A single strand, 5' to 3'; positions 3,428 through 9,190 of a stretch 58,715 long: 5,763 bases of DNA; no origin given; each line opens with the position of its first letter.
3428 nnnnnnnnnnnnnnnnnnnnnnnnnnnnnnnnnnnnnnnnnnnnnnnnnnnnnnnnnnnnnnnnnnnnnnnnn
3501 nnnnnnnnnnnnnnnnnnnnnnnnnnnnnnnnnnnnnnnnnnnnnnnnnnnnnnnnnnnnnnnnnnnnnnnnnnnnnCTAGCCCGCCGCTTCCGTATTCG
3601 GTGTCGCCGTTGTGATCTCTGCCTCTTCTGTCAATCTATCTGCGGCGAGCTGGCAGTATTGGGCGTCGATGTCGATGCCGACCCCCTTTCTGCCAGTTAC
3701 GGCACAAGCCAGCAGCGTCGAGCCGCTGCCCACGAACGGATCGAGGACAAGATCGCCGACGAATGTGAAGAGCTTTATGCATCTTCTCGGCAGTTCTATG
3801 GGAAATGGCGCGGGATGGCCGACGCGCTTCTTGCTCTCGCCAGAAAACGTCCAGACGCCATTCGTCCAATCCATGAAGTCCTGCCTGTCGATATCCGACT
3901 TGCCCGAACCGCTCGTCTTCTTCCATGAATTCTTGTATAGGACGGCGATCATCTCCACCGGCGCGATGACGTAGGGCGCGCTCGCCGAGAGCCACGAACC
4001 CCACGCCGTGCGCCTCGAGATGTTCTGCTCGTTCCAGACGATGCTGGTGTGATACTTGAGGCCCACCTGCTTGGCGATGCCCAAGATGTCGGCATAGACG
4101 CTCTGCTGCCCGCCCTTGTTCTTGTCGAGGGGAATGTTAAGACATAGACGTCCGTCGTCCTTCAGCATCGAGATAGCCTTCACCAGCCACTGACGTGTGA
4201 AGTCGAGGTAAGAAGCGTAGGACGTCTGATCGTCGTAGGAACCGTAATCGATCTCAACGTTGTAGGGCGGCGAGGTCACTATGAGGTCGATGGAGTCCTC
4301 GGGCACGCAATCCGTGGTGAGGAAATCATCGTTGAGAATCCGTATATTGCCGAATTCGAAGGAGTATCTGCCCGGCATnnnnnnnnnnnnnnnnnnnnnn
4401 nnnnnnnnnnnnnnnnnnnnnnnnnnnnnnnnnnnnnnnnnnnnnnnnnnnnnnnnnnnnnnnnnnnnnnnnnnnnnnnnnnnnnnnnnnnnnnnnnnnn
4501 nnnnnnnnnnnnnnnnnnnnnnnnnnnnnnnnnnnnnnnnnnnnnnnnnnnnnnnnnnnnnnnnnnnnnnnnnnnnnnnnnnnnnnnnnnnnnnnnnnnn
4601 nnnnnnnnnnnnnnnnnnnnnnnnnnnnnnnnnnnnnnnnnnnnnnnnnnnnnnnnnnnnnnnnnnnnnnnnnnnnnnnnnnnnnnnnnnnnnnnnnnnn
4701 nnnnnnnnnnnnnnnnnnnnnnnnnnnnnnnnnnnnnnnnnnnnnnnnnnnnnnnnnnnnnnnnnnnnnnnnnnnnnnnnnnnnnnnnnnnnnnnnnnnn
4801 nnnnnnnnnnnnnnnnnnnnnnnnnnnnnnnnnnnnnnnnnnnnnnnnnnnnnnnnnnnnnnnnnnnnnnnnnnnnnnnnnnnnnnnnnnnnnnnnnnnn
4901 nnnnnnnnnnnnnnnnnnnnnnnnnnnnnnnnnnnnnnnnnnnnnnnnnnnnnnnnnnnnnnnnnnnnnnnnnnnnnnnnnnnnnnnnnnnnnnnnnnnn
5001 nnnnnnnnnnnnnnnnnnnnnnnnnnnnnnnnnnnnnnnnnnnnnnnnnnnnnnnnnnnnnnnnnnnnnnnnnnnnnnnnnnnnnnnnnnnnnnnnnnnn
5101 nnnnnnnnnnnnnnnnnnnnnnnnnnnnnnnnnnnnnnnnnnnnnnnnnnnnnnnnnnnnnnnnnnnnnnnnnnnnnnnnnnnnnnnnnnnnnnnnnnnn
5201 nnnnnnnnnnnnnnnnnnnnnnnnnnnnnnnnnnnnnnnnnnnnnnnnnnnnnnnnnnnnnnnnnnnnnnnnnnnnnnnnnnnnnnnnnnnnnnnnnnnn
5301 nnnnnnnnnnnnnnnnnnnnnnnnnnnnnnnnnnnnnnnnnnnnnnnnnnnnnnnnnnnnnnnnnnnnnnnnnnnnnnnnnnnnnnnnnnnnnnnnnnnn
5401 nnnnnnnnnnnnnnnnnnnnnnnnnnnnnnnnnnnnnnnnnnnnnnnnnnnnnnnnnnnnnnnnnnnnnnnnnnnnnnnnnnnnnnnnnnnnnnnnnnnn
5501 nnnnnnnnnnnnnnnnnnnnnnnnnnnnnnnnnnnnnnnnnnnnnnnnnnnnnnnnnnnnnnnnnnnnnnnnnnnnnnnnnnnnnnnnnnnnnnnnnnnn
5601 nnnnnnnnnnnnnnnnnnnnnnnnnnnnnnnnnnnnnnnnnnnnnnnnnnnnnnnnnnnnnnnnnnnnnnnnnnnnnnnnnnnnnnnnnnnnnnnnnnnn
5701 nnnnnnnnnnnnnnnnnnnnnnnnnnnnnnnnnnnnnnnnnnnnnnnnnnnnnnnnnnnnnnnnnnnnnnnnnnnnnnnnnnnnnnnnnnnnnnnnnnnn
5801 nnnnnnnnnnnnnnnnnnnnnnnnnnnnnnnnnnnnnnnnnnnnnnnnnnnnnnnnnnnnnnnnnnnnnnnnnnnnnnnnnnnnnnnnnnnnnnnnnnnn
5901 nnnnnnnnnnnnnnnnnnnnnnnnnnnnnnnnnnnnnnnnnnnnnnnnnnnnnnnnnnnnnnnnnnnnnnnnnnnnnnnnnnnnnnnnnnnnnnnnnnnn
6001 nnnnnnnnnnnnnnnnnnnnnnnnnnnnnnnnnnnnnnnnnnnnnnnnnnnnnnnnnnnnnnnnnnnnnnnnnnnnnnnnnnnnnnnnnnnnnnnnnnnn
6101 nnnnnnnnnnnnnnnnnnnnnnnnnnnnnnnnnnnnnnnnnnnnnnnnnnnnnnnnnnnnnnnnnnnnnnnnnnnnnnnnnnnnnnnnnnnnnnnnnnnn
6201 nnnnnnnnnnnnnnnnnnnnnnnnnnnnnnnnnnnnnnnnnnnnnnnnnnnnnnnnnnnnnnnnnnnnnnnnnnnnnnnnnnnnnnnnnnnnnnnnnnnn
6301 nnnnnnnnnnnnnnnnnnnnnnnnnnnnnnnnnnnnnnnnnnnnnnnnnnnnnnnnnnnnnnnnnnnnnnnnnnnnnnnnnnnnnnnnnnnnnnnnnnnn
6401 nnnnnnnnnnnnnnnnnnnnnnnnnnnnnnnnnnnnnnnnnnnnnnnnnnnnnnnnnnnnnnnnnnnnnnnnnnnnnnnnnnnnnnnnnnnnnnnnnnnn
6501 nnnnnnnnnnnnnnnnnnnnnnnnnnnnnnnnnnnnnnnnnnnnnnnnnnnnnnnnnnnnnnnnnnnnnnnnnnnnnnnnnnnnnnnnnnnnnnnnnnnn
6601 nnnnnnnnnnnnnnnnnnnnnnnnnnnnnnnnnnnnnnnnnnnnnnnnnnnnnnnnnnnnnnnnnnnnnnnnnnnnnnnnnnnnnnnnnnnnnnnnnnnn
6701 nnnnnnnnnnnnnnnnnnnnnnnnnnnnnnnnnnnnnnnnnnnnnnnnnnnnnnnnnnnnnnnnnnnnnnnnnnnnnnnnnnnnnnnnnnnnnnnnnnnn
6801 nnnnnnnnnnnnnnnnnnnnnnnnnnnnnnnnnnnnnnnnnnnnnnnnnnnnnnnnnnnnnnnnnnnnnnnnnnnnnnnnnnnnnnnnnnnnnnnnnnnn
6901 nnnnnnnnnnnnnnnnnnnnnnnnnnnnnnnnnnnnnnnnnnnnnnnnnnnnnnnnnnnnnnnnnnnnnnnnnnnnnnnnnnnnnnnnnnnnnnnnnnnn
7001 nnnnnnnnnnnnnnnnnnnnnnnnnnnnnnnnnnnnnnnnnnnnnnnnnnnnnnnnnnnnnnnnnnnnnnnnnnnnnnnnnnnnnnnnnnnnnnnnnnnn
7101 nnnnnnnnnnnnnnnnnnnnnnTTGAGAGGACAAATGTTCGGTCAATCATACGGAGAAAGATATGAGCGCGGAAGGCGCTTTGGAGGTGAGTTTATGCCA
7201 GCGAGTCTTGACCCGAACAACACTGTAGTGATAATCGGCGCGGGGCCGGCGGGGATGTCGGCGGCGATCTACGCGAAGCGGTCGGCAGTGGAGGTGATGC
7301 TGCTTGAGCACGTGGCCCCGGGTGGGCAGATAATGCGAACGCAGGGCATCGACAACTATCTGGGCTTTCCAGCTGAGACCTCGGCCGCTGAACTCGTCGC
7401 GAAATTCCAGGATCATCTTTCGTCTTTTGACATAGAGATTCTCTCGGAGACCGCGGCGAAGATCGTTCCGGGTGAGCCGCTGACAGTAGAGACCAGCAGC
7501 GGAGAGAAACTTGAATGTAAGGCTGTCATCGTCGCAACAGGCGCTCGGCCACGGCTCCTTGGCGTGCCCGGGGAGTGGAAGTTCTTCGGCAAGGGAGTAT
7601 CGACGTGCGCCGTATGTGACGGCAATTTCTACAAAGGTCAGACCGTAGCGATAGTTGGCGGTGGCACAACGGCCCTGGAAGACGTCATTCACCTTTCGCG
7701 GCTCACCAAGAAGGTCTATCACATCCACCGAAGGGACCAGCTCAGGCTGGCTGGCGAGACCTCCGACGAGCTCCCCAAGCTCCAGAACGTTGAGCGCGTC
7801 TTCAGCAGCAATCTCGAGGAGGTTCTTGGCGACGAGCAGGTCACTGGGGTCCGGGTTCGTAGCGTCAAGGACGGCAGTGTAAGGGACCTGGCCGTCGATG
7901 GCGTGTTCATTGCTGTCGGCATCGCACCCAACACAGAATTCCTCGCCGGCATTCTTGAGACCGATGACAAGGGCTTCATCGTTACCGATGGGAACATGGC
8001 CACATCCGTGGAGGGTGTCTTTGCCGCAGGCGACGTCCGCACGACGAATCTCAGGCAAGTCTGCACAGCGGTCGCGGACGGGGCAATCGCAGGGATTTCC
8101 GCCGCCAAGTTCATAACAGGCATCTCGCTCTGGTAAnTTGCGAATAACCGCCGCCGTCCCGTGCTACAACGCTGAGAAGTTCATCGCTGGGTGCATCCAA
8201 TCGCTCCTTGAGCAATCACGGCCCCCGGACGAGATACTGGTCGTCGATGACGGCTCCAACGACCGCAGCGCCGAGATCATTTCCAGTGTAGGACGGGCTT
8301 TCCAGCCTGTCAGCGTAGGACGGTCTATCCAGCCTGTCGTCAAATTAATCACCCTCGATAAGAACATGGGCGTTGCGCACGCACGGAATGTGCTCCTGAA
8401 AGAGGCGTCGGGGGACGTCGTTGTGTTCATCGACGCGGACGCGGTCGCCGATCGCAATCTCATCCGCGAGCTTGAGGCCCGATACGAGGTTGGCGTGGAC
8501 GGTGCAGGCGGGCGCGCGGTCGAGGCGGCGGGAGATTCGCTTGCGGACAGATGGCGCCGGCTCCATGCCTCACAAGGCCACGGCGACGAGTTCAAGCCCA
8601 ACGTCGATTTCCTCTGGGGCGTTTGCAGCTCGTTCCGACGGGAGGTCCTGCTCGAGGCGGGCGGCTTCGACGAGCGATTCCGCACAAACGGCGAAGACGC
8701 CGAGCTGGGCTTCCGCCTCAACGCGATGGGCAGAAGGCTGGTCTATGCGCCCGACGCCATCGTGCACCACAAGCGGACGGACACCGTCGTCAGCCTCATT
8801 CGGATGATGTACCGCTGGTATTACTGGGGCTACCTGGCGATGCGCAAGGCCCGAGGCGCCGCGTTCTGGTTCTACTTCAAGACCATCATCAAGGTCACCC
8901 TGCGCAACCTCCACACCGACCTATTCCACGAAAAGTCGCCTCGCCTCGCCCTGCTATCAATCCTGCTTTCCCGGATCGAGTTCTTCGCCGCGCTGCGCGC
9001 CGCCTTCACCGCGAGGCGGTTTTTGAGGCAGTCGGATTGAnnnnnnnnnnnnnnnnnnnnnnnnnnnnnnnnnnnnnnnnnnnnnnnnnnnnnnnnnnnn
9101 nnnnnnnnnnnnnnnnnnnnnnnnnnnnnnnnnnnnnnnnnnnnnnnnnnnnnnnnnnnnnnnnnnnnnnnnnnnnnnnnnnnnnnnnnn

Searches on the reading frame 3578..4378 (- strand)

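Call 56: search_protein_families(library=pfam, proteins=[window:3578-4378:-], max_evalue=0.0001)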
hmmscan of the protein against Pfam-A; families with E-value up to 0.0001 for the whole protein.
window:3578-4378:- (266 aa): 1 family
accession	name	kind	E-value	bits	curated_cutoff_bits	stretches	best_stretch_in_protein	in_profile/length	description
PF01555.25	N6_N4_Mtase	-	8.2e-46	157.1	26.7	1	30-246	1-220/221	DNA methylase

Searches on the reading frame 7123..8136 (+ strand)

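Call 55: search_protein_families(library=pfam, proteins=[window:7123-8136:+], max_evalue=0.0001)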
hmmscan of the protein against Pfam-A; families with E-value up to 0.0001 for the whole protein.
window:7123-8136:+ (337 aa): 12 families
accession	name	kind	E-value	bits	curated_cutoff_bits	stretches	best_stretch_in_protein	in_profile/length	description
PF07992.20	Pyr_redox_2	-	3.7e-53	181.3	26.1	1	34-320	2-291/291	Pyridine nucleotide-disulphide oxidoreductase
PF13738.12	Pyr_redox_3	-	2.6e-24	86.4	30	1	96-303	88-305/305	Pyridine nucleotide-disulphide oxidoreductase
PF00070.33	Pyr_redox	-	1.2e-13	51.8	22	1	175-246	2-80/82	Pyridine nucleotide-disulphide oxidoreductase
PF03486.20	HI0933_like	-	9.4e-11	42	50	1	34-70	2-38/244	HI0933-like protein Rossmann domain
PF01134.28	GIDA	-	2.8e-09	37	22.1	0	34-63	1-30/391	Glucose inhibited division protein A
PF00890.30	FAD_binding_2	-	3.9e-08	33.3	20.4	1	35-103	2-72/414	FAD binding domain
PF01266.30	DAO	-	5.9e-07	29.8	27.9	0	35-76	2-45/353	FAD dependent oxidoreductase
PF13450.12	NAD_binding_8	-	1e-05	26.1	21.9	0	37-71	1-36/68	NAD(P)-binding Rossmann-like domain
PF01946.23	Thi4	-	2.8e-05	23.9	26.2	1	34-70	19-57/235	Thi4 family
PF12831.13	FAD_oxidored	-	3.4e-05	23.8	27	1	35-69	2-37/416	FAD dependent oxidoreductase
PF01262.27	AlaDh_PNT_C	-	5.9e-05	23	23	0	32-63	28-59/214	Alanine dehydrogenase/PNT, C-terminal domain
PF05834.18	Lycopene_cycl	-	8.8e-05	22.2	23.4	0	35-63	2-32/380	Lycopene cyclase protein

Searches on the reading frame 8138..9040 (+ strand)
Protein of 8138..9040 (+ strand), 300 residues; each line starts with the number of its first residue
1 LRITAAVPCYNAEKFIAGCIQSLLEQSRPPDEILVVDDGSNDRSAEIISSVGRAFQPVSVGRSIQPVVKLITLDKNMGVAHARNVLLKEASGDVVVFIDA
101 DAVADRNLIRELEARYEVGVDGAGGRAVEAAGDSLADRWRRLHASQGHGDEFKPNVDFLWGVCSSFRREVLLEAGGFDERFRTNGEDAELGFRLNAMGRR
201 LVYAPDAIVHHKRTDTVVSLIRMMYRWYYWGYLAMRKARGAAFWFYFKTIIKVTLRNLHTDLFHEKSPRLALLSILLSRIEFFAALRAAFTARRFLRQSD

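Call 55: search_protein_families(library=pfam, proteins=[window:8138-9040:+], max_evalue=0.0001)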
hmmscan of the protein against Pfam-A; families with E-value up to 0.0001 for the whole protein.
window:8138-9040:+ (300 aa): 5 families
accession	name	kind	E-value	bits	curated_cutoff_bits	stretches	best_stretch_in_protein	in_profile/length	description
PF00535.33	Glycos_transf_2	-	1.4e-30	106.8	23.3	1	6-171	3-164/168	Glycosyl transferase family 2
PF13641.12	Glyco_tranf_2_3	-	7.4e-24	85.5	27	1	3-229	3-229/230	Glycosyltransferase like family 2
PF13632.12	Glyco_trans_2_3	-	6.9e-18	65.6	27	1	95-268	2-169/198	Glycosyl transferase family group 2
PF10111.15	Glyco_tranf_2_2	-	7.3e-10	39.2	27.3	0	8-103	5-93/276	Glycosyltransferase like family 2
PF13506.12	Glyco_transf_21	-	8.8e-08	32.2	21.7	1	87-230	26-172/174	Glycosyl transferase family 21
